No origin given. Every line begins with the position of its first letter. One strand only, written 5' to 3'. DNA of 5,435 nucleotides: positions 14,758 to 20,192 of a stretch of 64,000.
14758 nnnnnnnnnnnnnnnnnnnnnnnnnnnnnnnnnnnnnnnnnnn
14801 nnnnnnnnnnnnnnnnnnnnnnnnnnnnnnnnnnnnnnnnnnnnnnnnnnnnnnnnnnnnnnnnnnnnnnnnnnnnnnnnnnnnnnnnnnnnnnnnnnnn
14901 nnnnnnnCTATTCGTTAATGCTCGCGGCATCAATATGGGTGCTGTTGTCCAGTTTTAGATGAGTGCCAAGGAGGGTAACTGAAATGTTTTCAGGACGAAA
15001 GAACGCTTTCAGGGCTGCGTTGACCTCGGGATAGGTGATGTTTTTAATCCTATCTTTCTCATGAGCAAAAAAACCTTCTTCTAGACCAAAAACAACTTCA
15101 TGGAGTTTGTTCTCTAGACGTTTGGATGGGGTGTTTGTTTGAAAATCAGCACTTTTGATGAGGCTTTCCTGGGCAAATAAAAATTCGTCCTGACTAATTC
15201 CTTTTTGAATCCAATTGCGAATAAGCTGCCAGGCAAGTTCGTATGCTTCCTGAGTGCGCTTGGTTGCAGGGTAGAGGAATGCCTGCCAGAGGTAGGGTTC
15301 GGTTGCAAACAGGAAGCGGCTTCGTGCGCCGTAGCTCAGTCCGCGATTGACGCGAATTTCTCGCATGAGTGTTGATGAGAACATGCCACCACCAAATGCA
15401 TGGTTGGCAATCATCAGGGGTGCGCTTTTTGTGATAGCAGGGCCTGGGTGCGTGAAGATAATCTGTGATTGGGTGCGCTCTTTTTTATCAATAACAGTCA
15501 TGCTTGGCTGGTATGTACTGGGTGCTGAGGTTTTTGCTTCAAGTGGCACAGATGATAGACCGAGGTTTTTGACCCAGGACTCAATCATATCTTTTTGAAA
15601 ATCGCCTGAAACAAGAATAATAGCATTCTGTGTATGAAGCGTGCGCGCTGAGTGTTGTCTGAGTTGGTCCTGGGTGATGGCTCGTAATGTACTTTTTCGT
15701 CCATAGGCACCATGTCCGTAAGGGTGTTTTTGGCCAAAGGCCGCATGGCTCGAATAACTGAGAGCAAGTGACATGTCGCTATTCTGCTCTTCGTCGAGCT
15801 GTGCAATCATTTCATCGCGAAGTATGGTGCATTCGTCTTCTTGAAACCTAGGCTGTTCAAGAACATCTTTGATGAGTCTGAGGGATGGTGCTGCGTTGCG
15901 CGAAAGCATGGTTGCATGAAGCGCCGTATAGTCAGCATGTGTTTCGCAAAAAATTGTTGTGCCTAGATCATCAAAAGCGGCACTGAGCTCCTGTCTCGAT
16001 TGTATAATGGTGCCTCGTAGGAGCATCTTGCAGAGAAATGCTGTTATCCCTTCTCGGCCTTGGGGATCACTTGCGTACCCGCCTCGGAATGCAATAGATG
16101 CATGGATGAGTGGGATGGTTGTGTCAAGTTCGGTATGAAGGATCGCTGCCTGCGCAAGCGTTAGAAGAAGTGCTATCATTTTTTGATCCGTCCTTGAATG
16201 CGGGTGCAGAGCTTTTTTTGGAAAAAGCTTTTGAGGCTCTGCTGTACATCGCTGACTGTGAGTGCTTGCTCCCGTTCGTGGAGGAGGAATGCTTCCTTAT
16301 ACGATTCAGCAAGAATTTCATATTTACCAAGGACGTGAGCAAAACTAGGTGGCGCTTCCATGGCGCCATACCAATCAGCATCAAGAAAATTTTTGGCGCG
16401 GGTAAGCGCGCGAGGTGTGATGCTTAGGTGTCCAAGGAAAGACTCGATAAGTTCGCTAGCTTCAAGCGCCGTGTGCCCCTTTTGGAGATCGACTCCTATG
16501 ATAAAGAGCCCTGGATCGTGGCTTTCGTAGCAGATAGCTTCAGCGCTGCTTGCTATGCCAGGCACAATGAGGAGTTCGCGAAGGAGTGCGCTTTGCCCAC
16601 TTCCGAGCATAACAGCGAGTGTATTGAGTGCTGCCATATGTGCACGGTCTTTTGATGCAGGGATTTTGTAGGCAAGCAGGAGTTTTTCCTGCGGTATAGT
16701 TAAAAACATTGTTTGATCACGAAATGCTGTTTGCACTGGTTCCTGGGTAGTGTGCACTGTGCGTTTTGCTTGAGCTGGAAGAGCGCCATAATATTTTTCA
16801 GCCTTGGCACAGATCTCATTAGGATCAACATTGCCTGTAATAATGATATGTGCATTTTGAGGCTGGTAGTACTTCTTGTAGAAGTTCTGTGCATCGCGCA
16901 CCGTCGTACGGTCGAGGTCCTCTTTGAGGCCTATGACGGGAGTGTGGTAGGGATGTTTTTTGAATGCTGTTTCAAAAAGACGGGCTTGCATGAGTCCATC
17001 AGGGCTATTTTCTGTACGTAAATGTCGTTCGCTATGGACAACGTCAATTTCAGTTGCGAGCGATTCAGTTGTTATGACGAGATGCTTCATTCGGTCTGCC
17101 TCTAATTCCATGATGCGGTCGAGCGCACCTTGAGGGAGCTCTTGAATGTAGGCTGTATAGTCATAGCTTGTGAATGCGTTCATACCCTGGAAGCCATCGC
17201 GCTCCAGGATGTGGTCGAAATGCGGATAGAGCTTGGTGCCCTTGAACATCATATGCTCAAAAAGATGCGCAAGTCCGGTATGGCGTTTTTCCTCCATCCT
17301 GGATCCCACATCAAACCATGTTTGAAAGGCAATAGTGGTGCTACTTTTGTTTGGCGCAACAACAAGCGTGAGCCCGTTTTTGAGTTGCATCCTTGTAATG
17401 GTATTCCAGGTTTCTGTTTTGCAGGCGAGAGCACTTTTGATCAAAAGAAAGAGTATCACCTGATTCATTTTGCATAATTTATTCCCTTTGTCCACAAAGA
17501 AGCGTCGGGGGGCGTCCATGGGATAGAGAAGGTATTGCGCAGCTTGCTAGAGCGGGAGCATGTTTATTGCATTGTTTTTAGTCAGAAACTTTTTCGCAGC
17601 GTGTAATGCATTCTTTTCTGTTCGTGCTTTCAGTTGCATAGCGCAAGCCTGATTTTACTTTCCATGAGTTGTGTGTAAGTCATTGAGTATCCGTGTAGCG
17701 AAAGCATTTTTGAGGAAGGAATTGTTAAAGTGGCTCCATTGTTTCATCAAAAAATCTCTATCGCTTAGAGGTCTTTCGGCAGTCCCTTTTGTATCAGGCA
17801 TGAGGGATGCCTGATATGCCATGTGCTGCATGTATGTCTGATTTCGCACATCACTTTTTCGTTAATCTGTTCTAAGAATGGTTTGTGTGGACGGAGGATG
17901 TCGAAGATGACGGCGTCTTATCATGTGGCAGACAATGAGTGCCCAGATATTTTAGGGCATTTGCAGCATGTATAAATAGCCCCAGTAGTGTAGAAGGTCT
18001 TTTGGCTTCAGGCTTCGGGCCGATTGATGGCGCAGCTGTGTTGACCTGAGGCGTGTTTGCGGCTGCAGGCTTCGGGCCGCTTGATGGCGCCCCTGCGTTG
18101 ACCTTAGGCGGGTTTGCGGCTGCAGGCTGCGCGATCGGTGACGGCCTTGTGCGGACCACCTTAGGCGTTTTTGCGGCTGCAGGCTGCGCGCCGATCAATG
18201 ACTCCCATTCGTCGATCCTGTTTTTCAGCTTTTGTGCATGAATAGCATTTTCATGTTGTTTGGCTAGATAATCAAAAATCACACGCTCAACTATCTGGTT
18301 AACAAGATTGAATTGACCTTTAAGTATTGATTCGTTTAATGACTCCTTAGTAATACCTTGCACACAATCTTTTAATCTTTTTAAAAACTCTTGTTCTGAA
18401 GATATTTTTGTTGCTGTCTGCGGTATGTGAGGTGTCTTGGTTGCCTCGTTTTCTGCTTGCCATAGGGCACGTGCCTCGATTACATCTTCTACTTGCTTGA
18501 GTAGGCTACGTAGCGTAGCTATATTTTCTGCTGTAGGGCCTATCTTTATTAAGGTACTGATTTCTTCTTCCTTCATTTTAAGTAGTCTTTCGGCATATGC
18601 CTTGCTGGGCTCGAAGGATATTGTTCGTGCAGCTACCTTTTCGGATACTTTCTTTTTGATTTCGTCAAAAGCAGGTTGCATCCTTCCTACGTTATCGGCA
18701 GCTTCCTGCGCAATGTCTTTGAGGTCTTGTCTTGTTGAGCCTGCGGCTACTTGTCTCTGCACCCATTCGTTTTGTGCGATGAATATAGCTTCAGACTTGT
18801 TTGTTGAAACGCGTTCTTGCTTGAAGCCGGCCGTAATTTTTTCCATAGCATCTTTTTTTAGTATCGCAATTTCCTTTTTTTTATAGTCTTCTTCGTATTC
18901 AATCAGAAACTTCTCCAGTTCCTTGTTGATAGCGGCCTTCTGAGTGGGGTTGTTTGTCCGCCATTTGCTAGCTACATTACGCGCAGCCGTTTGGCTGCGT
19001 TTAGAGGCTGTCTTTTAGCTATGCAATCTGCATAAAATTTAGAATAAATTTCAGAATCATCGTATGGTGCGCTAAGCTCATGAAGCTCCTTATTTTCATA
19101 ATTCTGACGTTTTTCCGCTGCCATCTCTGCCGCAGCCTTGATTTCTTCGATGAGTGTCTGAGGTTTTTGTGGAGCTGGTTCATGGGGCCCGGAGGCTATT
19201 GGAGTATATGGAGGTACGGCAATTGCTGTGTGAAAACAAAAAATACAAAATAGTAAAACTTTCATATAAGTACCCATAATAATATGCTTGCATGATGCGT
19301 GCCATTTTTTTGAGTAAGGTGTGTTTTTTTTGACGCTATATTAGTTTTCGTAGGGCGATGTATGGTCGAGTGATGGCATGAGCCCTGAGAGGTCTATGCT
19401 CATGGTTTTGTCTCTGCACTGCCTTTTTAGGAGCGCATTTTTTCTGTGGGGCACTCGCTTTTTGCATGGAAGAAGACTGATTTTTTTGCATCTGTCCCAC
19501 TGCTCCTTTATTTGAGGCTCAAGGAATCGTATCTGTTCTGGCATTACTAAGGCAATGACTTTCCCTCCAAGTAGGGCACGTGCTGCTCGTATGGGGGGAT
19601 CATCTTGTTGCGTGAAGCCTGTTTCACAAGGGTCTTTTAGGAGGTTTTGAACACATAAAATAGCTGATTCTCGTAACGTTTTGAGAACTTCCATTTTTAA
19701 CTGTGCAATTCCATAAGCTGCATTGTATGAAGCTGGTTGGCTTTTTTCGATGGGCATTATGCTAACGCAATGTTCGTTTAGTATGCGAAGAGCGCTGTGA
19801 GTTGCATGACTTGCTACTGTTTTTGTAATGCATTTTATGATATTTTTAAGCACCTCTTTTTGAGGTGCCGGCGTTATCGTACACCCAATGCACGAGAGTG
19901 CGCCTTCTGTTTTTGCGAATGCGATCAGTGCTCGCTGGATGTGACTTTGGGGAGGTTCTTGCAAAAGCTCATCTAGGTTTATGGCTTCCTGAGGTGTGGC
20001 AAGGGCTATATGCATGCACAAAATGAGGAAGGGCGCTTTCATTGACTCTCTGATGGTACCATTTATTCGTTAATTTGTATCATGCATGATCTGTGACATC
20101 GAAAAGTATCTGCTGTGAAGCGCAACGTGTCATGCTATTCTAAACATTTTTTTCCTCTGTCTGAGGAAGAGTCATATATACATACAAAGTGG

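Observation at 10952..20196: Roughly 9-kb mosaic accessory island inserted between murB and ftsQ, where ddl normally sits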

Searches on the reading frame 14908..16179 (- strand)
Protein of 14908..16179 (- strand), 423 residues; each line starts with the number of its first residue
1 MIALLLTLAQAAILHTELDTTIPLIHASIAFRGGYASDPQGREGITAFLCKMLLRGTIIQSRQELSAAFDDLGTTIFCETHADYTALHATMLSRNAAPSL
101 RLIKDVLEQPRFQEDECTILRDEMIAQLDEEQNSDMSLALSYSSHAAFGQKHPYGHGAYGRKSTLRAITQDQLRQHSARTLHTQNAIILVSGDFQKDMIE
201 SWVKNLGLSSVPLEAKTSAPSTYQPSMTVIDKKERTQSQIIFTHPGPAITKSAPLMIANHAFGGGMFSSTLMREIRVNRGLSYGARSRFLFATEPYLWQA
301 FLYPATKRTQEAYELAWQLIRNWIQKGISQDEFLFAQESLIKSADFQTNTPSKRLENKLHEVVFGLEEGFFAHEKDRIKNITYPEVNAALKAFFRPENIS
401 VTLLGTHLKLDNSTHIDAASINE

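Call 4: search_protein_families(library=pfam, proteins=[window:14908-16179:-], max_evalue=0.01)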
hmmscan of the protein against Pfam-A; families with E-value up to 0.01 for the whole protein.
window:14908-16179:- (423 aa): 2 families
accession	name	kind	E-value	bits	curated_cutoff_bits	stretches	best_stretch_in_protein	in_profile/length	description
PF05193.26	Peptidase_M16_C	-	3.8e-19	69.7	23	1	168-339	2-180/181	Peptidase M16 inactive domain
PF00675.25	Peptidase_M16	-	3e-10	40.6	22.3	1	27-155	15-142/149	Insulinase (Peptidase family M16)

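Call 14: find_encoding_contigs(protein=window:14908-16179:-, flank=10000, max_places=6)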
Protein window:14908-16179:- (423 aa): 3 contigs read that carry it; 3 places shown.
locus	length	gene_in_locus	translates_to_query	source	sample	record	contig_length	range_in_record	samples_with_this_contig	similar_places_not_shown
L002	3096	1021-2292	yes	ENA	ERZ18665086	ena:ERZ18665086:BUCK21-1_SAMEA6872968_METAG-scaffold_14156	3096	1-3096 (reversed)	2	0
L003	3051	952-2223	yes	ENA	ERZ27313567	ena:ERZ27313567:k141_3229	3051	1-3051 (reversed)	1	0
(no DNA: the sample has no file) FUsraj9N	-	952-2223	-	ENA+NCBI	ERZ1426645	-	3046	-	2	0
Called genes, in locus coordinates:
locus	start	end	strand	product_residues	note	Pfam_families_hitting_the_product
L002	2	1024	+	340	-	?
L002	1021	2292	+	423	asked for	PF00675:Peptidase_M16, PF05193:Peptidase_M16_C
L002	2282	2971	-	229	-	-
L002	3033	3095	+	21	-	?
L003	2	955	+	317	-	?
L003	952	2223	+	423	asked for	PF00675:Peptidase_M16, PF05193:Peptidase_M16_C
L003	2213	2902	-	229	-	-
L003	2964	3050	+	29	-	?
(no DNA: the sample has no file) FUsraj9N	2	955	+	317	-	?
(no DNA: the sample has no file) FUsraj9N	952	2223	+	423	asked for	PF00675:Peptidase_M16, PF05193:Peptidase_M16_C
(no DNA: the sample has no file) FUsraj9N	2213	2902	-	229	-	-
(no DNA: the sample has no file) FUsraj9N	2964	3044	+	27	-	?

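Call 29: search_protein_families(library=pfam, proteins=[P0131, P0129], max_evalue=10)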
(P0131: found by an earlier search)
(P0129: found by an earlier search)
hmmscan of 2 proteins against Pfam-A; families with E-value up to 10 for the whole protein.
P0131 (229 aa): 3 families
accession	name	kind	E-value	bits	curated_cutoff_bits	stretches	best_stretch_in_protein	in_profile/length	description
PF12311.13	DUF3632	-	0.002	19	23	1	67-109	103-145/175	Protein of unknown function (DUF3632)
PF22919.1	ATP-synt_VA_C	-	0.1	13.1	24.7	1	43-106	33-95/101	C-terminal domain of V and A type ATP synthase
PF07128.17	DUF1380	-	0.22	12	26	1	58-98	47-87/137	Protein of unknown function (DUF1380)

P0129 (233 aa): 1 family
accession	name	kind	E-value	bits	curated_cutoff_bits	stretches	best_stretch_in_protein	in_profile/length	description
PF12450.13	vWF_A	-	0.085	13.3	25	1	102-148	17-63/94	von Willebrand factor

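Call 56: search_protein_families(library=ncbifam, proteins=[window:14908-16179:-], max_evalue=0.01)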
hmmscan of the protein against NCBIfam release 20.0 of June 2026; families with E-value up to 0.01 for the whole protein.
window:14908-16179:- (423 aa): 2 families
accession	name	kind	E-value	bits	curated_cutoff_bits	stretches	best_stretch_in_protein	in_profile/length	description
NF047422.1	YfmF_fam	equivalog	1.4e-12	47.2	285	1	102-387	104-395/412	EF-P 5-aminopentanol modification-associated protein YfmF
NF047421.1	YfmH_fam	equivalog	0.002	17.4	250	0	147-207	158-218/425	EF-P 5-aminopentanol modification-associated protein YfmH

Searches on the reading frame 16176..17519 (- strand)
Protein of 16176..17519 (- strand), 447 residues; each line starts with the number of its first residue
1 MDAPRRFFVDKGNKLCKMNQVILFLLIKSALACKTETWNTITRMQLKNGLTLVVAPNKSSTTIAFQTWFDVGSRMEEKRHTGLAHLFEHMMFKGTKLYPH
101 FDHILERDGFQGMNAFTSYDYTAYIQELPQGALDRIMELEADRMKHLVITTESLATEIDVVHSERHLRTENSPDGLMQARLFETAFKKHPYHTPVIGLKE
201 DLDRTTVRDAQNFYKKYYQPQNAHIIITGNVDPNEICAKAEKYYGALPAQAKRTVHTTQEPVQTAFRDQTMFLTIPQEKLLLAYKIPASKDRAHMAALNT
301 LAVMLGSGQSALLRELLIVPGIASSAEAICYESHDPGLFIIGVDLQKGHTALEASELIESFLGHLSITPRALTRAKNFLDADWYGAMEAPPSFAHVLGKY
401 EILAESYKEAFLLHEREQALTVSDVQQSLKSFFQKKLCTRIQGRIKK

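Call 4: search_protein_families(library=pfam, proteins=[window:16176-17519:-], max_evalue=0.01)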
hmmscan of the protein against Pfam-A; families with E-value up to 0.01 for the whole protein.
window:16176-17519:- (447 aa): 2 families
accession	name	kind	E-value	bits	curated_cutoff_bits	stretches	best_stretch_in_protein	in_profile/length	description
PF00675.25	Peptidase_M16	-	2e-23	83.4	22.3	1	53-196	2-146/149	Insulinase (Peptidase family M16)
PF05193.26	Peptidase_M16_C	-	6.6e-23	81.9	23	1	206-377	3-179/181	Peptidase M16 inactive domain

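Call 29: search_protein_families(library=pfam, proteins=[P0131, P0129], max_evalue=10)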
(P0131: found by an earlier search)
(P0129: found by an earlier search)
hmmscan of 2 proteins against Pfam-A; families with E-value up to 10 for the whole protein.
P0131 (229 aa): 3 families
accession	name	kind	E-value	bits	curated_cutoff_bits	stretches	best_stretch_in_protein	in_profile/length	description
PF12311.13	DUF3632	-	0.002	19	23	1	67-109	103-145/175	Protein of unknown function (DUF3632)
PF22919.1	ATP-synt_VA_C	-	0.1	13.1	24.7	1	43-106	33-95/101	C-terminal domain of V and A type ATP synthase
PF07128.17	DUF1380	-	0.22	12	26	1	58-98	47-87/137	Protein of unknown function (DUF1380)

P0129 (233 aa): 1 family
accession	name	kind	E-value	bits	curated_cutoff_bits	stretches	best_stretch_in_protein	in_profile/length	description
PF12450.13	vWF_A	-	0.085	13.3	25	1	102-148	17-63/94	von Willebrand factor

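Call 56: search_protein_families(library=ncbifam, proteins=[window:16176-17519:-], max_evalue=0.01)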
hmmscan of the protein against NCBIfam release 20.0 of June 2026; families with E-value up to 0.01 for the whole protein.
window:16176-17519:- (447 aa): 4 families
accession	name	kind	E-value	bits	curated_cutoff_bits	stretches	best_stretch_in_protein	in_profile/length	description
NF047421.1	YfmH_fam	equivalog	1.6e-22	80.3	250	1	39-442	8-420/425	EF-P 5-aminopentanol modification-associated protein YfmH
TIGR02110.1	PQQ_syn_pqqF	equivalog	2.2e-20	73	320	1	44-366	3-328/697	pyrroloquinoline quinone biosynthesis protein PqqF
NF011681.0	PRK15101.1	equivalog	5.7e-18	64.3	765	1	44-346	47-358/961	pitrilysin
NF047422.1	YfmF_fam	equivalog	9.5e-15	54.4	285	1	178-312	147-281/412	EF-P 5-aminopentanol modification-associated protein YfmF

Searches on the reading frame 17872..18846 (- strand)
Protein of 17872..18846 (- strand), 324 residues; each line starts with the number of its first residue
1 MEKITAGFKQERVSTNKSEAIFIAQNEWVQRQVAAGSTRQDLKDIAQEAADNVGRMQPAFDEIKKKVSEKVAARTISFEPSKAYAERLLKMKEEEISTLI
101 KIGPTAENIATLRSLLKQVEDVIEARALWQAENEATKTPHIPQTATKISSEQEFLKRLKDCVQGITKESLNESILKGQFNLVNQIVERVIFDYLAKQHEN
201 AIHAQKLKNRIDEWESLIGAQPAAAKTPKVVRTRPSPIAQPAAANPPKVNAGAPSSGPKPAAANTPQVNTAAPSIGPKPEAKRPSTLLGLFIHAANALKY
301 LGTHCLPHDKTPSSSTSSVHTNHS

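Call 4: search_protein_families(library=pfam, proteins=[window:17872-18846:-], max_evalue=0.01)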
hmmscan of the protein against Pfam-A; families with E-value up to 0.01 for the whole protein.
window:17872-18846:- (324 aa): 1 family
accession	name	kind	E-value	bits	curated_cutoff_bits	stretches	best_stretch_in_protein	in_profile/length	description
PF12732.12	YtxH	-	0.0097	16.8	37.5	0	38-71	26-63/71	YtxH-like protein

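Call 29: search_protein_families(library=pfam, proteins=[P0131, P0129], max_evalue=10)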
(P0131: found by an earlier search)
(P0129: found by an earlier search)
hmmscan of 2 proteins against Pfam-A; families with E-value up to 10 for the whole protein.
P0131 (229 aa): 3 families
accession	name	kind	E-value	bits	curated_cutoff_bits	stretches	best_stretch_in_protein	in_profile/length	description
PF12311.13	DUF3632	-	0.002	19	23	1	67-109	103-145/175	Protein of unknown function (DUF3632)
PF22919.1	ATP-synt_VA_C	-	0.1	13.1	24.7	1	43-106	33-95/101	C-terminal domain of V and A type ATP synthase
PF07128.17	DUF1380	-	0.22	12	26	1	58-98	47-87/137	Protein of unknown function (DUF1380)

P0129 (233 aa): 1 family
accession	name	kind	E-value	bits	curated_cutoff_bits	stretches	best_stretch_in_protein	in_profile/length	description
PF12450.13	vWF_A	-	0.085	13.3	25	1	102-148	17-63/94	von Willebrand factor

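Call 56: search_protein_families(library=ncbifam, proteins=[window:17872-18846:-], max_evalue=0.01)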
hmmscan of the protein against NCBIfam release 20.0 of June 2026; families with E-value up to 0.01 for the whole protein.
window:17872-18846:- (324 aa): 1 family
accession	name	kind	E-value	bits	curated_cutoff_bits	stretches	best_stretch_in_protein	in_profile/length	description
TIGR00310.1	ZPR1_znf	domain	0.0023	17.3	78.3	1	94-138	79-124/192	ZPR1 zinc finger domain-containing protein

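Call 59: find_homologous_proteins(query=window:17872-18846:-, max_evalue=0.001)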
Query window:17872-18846:- (324 aa): 1 proteins with E <= 0.001 among 8000 candidates.
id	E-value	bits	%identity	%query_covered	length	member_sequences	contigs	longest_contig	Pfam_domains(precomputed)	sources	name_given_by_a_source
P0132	2.5e-205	698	100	100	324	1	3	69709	-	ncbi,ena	-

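Call 64: find_encoding_contigs(protein=window:17872-18846:-, flank=5000, max_places=6)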
Protein window:17872-18846:- (324 aa): 2 contigs read that carry it; 1 place shown.
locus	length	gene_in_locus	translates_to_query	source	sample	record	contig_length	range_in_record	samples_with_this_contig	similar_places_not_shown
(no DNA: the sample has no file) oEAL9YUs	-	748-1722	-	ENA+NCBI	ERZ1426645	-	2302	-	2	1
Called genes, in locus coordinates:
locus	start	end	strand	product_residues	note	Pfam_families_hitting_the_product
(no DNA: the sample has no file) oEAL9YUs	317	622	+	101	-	-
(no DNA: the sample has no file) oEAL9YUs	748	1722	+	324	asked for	-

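Call 69: search_protein_families(library=phrogs, proteins=[window:17872-18846:-], max_evalue=0.01)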
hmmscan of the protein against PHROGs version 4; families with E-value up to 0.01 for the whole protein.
window:17872-18846:- (324 aa): 0 families

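Call 70: search_protein_families(library=padloc, proteins=[window:17872-18846:-], max_evalue=0.01)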
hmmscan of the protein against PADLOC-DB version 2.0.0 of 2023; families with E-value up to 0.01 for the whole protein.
window:17872-18846:- (324 aa): 0 families

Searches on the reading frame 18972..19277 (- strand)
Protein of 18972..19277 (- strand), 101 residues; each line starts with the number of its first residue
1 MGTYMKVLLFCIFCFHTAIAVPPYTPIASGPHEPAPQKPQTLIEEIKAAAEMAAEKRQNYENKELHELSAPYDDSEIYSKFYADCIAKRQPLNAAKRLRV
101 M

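Call 4: search_protein_families(library=pfam, proteins=[window:18972-19277:-], max_evalue=0.01)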
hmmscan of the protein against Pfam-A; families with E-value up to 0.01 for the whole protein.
window:18972-19277:- (101 aa): 0 families

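Call 56: search_protein_families(library=ncbifam, proteins=[window:18972-19277:-], max_evalue=0.01)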
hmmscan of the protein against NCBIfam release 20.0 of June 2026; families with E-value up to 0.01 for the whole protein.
window:18972-19277:- (101 aa): 0 families

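Call 69: search_protein_families(library=phrogs, proteins=[window:18972-19277:-], max_evalue=0.01)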
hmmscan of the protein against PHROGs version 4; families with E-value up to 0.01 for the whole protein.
window:18972-19277:- (101 aa): 0 families

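Call 70: search_protein_families(library=padloc, proteins=[window:18972-19277:-], max_evalue=0.01)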
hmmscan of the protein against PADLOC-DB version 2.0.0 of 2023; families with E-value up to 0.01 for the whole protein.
window:18972-19277:- (101 aa): 0 families

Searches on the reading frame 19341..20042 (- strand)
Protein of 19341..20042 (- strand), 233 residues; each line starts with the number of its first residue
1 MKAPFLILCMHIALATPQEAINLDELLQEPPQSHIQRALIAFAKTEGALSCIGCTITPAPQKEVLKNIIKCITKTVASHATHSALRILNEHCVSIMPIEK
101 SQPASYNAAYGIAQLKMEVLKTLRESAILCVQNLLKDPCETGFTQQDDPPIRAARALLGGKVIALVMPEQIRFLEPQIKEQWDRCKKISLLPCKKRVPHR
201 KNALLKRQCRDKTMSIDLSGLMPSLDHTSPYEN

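Call 4: search_protein_families(library=pfam, proteins=[window:19341-20042:-], max_evalue=0.01)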
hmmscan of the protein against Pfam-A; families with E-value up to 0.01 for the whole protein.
window:19341-20042:- (233 aa): 0 families

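Call 29: search_protein_families(library=pfam, proteins=[P0131, P0129], max_evalue=10)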
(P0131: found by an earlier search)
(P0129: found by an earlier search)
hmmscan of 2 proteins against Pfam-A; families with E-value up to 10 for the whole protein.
P0131 (229 aa): 3 families
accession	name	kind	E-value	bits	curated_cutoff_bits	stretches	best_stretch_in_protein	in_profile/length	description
PF12311.13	DUF3632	-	0.002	19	23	1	67-109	103-145/175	Protein of unknown function (DUF3632)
PF22919.1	ATP-synt_VA_C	-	0.1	13.1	24.7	1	43-106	33-95/101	C-terminal domain of V and A type ATP synthase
PF07128.17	DUF1380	-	0.22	12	26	1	58-98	47-87/137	Protein of unknown function (DUF1380)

P0129 (233 aa): 1 family
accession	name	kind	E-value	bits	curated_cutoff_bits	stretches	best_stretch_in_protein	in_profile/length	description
PF12450.13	vWF_A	-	0.085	13.3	25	1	102-148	17-63/94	von Willebrand factor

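Call 56: search_protein_families(library=ncbifam, proteins=[window:19341-20042:-], max_evalue=0.01)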
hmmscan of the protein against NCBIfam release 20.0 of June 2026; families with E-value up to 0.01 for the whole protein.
window:19341-20042:- (233 aa): 0 families

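Call 69: search_protein_families(library=phrogs, proteins=[window:19341-20042:-], max_evalue=0.01)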
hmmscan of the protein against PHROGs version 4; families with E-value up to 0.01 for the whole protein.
window:19341-20042:- (233 aa): 0 families

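Call 70: search_protein_families(library=padloc, proteins=[window:19341-20042:-], max_evalue=0.01)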
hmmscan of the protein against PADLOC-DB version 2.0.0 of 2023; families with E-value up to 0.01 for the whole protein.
window:19341-20042:- (233 aa): 0 families
